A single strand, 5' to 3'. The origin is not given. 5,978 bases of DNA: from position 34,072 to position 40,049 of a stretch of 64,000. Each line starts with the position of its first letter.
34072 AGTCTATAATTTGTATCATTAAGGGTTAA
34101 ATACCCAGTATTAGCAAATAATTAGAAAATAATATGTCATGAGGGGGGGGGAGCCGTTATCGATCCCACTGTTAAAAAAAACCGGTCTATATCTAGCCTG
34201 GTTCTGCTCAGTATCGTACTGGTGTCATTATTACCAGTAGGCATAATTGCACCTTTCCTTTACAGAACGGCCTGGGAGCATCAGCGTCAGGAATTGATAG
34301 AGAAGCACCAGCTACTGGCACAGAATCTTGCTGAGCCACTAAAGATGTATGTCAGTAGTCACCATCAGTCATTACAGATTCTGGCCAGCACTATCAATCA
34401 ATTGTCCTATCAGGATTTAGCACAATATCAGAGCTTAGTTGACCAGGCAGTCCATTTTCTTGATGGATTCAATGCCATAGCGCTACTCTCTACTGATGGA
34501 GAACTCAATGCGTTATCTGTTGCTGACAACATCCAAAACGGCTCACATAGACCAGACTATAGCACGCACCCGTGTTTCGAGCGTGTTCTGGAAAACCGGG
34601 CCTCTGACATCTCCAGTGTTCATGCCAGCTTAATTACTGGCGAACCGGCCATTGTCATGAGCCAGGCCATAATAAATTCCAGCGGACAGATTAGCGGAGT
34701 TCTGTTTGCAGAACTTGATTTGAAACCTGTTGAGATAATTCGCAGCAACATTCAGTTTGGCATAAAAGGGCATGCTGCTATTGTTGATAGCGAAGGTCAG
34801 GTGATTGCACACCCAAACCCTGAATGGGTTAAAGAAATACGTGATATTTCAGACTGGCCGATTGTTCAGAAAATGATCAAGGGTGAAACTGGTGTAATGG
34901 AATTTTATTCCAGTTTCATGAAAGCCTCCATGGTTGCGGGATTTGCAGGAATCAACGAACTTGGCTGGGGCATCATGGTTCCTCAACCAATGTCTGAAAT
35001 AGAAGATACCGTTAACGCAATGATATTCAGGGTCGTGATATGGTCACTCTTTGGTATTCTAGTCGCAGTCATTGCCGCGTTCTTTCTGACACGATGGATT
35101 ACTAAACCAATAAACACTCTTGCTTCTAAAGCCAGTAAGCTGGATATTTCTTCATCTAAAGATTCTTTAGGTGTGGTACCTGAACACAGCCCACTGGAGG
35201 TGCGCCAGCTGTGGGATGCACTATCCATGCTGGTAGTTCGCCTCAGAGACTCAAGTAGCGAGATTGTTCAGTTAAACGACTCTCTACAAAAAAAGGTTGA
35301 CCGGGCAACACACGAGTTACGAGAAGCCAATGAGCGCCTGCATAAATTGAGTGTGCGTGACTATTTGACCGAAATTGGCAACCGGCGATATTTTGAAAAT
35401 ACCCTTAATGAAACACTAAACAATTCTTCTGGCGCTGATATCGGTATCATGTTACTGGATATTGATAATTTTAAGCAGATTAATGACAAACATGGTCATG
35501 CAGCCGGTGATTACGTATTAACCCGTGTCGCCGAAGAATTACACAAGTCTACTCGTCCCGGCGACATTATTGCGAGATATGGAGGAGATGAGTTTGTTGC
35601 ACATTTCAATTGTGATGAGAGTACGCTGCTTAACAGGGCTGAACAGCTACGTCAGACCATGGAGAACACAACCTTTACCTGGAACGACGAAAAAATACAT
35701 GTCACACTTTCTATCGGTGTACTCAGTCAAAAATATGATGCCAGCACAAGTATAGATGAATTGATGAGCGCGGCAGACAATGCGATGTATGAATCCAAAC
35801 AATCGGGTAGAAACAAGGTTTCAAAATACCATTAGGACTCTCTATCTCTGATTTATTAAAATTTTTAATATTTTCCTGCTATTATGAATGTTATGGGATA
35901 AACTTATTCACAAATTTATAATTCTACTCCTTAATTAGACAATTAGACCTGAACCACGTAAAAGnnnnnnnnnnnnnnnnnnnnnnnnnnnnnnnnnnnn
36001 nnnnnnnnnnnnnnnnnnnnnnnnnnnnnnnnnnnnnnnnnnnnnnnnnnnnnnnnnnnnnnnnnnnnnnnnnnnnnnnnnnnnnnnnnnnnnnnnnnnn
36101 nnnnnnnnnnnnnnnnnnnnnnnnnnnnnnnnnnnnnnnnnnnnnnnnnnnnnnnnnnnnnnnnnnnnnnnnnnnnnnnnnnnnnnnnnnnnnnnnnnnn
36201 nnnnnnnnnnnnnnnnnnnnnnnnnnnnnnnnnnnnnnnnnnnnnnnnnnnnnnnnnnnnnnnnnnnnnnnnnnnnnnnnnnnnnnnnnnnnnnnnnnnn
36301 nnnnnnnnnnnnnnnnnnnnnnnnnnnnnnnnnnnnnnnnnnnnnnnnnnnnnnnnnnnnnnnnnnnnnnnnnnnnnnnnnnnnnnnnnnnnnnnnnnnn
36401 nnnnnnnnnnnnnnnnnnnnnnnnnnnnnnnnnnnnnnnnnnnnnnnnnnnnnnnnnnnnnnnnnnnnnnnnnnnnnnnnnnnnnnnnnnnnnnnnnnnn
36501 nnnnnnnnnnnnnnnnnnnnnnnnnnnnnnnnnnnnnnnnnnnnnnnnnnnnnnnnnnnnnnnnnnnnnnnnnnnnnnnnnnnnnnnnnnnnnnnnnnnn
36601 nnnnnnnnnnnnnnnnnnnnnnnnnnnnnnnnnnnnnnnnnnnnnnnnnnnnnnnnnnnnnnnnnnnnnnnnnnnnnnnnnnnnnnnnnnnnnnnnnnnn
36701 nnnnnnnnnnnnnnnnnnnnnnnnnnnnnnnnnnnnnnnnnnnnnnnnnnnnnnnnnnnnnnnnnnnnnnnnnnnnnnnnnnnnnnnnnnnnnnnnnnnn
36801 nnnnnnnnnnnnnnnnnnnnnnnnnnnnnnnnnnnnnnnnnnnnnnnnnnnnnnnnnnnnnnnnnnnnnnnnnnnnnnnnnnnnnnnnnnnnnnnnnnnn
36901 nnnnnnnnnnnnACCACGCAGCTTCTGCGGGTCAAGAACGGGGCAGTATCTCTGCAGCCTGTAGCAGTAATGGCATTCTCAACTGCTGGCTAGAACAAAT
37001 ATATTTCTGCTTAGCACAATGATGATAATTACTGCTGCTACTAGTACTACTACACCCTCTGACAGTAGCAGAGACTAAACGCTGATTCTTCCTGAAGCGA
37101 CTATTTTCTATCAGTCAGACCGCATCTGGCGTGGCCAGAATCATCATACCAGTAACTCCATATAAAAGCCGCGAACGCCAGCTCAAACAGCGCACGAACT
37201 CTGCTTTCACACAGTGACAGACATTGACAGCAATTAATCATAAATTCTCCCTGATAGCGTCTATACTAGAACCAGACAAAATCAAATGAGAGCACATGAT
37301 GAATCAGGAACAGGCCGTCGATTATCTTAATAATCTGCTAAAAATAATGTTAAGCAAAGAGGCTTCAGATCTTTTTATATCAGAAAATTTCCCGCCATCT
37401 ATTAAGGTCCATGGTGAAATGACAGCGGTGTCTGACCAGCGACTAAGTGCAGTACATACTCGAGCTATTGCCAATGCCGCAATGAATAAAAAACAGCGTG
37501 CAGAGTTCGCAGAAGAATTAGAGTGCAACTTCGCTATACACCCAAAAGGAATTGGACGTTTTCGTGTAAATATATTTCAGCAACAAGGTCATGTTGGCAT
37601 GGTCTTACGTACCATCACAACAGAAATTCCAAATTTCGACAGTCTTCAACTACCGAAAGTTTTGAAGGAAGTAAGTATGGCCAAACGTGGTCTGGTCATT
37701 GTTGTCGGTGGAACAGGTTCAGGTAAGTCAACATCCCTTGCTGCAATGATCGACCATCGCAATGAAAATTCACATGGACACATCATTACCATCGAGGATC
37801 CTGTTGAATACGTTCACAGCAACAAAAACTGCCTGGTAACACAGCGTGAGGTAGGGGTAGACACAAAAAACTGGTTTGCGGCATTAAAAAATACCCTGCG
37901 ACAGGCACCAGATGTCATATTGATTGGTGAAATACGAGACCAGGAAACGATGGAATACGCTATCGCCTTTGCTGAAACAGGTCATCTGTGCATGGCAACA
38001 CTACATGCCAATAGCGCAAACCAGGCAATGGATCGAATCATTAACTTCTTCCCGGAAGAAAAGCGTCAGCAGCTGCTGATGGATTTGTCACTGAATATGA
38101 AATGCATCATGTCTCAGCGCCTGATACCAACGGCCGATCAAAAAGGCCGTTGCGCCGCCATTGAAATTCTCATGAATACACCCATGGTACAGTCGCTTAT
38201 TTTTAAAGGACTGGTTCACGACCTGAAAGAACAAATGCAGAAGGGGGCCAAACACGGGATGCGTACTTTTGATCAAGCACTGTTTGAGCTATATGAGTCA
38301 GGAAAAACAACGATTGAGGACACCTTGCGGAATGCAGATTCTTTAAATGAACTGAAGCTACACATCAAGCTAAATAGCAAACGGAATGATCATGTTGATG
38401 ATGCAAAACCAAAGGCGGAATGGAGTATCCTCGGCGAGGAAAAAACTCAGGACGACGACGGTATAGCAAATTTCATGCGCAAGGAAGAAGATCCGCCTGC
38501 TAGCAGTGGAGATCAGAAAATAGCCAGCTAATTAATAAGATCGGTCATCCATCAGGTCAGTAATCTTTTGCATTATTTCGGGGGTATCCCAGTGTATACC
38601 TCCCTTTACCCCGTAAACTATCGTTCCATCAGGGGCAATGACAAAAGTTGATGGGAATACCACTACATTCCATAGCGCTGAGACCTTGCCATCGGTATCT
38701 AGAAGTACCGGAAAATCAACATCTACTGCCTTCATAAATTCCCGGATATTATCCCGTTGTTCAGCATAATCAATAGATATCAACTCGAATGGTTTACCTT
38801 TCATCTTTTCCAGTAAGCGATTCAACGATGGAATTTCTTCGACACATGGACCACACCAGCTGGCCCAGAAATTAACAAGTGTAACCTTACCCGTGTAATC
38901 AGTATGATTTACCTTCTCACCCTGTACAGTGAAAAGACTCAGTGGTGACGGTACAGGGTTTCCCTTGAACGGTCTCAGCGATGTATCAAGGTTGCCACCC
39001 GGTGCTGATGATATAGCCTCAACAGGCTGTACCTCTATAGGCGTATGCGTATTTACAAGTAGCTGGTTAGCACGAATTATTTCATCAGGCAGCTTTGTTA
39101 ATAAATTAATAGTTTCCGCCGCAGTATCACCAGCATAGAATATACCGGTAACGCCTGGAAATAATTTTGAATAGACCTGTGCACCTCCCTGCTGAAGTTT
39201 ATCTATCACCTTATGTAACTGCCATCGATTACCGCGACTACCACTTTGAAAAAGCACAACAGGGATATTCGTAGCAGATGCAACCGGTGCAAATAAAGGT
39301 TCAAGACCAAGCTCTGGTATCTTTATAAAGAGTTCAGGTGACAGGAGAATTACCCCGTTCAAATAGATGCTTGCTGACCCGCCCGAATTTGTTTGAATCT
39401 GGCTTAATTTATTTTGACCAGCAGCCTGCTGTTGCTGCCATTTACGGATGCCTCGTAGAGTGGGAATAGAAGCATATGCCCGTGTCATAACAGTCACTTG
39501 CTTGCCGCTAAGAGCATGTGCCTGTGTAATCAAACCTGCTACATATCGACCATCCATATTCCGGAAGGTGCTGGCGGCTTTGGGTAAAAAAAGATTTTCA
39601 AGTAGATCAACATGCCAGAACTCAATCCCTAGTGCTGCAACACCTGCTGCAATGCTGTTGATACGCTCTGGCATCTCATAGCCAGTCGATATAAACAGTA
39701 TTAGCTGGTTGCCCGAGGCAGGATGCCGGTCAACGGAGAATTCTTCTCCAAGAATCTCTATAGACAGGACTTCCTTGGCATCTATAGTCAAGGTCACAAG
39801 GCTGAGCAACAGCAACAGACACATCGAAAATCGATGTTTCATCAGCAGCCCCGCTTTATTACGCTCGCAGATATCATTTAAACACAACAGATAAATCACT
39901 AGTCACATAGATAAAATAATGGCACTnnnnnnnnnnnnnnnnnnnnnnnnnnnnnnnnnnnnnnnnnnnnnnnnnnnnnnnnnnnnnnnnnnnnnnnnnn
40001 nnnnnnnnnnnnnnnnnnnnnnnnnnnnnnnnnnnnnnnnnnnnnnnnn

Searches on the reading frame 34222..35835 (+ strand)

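Call 55: search_protein_families(library=ncbifam, proteins=[window:34222-35835:+], max_evalue=1e-10)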
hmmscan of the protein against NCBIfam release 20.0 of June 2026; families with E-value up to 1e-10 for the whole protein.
window:34222-35835:+ (537 aa): 20 families
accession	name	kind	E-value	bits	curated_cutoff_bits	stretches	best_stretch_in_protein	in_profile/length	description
NF007423.1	PRK09966.1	equivalog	1.3e-45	156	325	1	354-526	216-390/390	diguanylate cyclase DgcN/YfiN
TIGR00254.1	GGDEF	domain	1.1e-44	152.1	37.4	1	373-534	1-165/168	diguanylate cyclase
NF007135.0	PRK09581.1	equivalog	1.8e-43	149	474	1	356-535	271-454/457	PleD family two-component system response regulator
NF007380.0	PRK09894.1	equivalog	4.5e-42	144.4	256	1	353-533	104-284/296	diguanylate cyclase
NF041606.1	dguan_cyc_DgcA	equivalog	1.2e-41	142.8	370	1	370-534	171-337/340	diguanylate cyclase DgcA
NF038266.1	diguan_SiaD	equivalog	1.3e-41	142.7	290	1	356-533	73-252/252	biofilm regulation diguanylate cyclase SiaD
NF007298.0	PRK09776.1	equivalog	5.1e-32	110.7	1135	1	367-536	674-845/1111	diguanylate cyclase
NF051473.1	DigCycDgcsShew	equivalog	1.3e-31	110.1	400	1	373-532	131-287/291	diguanylate cyclase DgcS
NF047654.1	DiguCycDgcRLepto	equivalog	1.1e-29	103.3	500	1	367-533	123-293/295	diguanylate cyclase DgcR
NF007474.0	PRK10060.1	equivalog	1.2e-27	96.5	782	1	365-533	225-392/663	cyclic di-GMP phosphodiesterase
NF047872.1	GGDEF_GdpS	equivalog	5.8e-27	94.8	400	1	371-533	181-347/355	GGDEF domain-containing protein GdpS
NF045675.1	PhdiestaseDibA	equivalog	3e-26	92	980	1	366-535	192-363/623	phosphodiesterase DibA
NF011955.1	PRK15426.1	equivalog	4e-24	84.7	408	1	379-534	400-559/564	cellulose biosynthesis regulator diguanylate cyclase DgcQ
NF007599.0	PRK10245.1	equivalog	2.6e-23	82.1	402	1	363-533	196-367/371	diguanylate cyclase AdrA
NF008467.0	PRK11359.1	equivalog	1.2e-21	76.4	857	1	343-531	343-526/800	oxygen-sensing cyclic-di-GMP phosphodiesterase DosP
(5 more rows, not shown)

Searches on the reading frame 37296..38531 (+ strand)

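Call 55: search_protein_families(library=ncbifam, proteins=[window:37296-38531:+], max_evalue=1e-10)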
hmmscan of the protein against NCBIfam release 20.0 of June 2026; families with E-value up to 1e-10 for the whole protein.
window:37296-38531:+ (411 aa): 15 families
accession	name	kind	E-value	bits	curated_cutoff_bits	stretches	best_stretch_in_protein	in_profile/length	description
TIGR01420.1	pilT_fam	subfamily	2.6e-136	454.4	319.1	1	11-351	2-342/343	PilT/PilU family type 4a pilus ATPase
TIGR02525.1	plasmid_TraJ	equivalog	1.1e-46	159.6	368.3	1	88-297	101-318/372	plasmid transfer ATPase TraJ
TIGR02524.1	dot_icm_DotB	equivalog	2.2e-41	142.2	463.3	1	10-306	5-313/358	Dot/Icm type IV secretion system ATPase DotB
TIGR02533.1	type_II_gspE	equivalog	1.7e-37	129.2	630.25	1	123-277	235-379/486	type II secretion system ATPase GspE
NF041000.1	ATPase_ComGA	equivalog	4.1e-37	127.6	300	1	87-278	80-266/267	competence type IV pilus ATPase ComGA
TIGR02538.1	type_IV_pilB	equivalog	1.9e-33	116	675.65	1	128-251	313-432/564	type IV-A pilus assembly ATPase PilB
NF007755.0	PRK10436.1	equivalog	2.1e-33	115.7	617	1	3-251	81-335/465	type II secretion system protein GspE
NF053534.1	T4PilAsmATPsTfpB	equivalog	2.8e-28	98.6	850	1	123-251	328-452/584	type IV pilus assembly ATPase TfpB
TIGR02788.1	VirB11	equivalog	5.5e-21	74.9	249.95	1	125-256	138-270/308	P-type DNA transfer ATPase VirB11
TIGR02782.1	TrbB_P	equivalog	1.3e-20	74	304.55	1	122-254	128-258/303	P-type conjugative transfer ATPase TrbB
NF010469.0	PRK13894.1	subfamily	3.1e-19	69.5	508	1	122-250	141-266/320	conjugal transfer ATPase TrbB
NF058587.1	archaellum_moto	equivalog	3.7e-18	65.6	550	1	133-248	277-393/527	archaellum flagellar ATPase motor FlaI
NF010407.0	PRK13833.1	subfamily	2.4e-15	56.8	499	1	127-260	140-271/323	conjugal transfer protein TrbB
TIGR03819.1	heli_sec_ATPase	hypoth_equivalog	4.8e-15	55.6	373.15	1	120-247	168-296/340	TadA family conjugal transfer-associated ATPase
NF010425.0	PRK13851.1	equivalog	1.4e-11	43.9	461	1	112-252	144-284/344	type IV secretion system protein VirB11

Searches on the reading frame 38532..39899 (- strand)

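Call 55: search_protein_families(library=ncbifam, proteins=[window:38532-39899:-], max_evalue=1e-10)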
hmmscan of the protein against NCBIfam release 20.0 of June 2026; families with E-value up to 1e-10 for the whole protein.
window:38532-39899:- (455 aa): 6 families
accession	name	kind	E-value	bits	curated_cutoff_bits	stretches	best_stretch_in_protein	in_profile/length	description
NF002854.0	PRK03147.1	subfamily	6.6e-27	94.5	170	1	321-436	46-161/176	thiol-disulfide oxidoreductase ResA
NF041202.1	StoA_CxxC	exception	8.2e-20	71.3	210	1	316-434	32-151/163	endospore biogenesis thiol-disulfide oxidoreductase StoA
NF047696.1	ThlDiSintTplARhiz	equivalog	2.6e-18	66.6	230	1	320-446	80-212/219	thiol:disulfide interchange protein TlpA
TIGR00385.1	dsbE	subfamily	2.8e-17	62.9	123.15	1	335-434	61-157/173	DsbE family thiol:disulfide interchange protein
NF041054.1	WAxxUGC_long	equivalog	4.2e-13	49.3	300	1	320-433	87-200/354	ResA-like WAxxUGC motif-containing protein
NF010625.0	PRK14018.1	equivalog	1.8e-11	43.3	522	1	336-437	55-162/521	bifunctional peptide-methionine (S)-S-oxide reductase MsrA/peptide-methionine (R)-S-oxide reductase MsrB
